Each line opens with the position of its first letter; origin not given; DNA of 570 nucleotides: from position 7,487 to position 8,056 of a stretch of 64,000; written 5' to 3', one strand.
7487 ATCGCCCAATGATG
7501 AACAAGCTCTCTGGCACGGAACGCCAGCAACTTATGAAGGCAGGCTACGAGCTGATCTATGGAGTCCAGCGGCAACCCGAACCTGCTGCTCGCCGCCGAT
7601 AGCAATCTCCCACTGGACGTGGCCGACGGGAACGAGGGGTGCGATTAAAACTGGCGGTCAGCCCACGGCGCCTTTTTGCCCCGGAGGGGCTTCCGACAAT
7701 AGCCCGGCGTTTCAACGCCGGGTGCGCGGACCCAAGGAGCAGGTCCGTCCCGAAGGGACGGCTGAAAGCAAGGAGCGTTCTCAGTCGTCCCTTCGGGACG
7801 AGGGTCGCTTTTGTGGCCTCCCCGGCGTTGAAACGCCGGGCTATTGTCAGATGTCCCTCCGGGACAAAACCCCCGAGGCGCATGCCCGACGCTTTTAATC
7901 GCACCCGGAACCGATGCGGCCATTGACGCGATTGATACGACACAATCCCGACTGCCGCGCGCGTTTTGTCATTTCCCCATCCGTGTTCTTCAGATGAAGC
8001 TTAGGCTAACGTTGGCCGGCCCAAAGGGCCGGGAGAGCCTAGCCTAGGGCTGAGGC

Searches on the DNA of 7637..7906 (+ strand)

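Call 46: search_dna_similar(query=window:7637-7906:+, collection=plasmids, mode=distant, max_evalue=0.001, max_rows=30)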
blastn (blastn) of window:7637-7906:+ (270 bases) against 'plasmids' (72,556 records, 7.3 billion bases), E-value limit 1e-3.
No match.
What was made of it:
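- Tried and rejected: Plasmids gave nothing (call 46).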
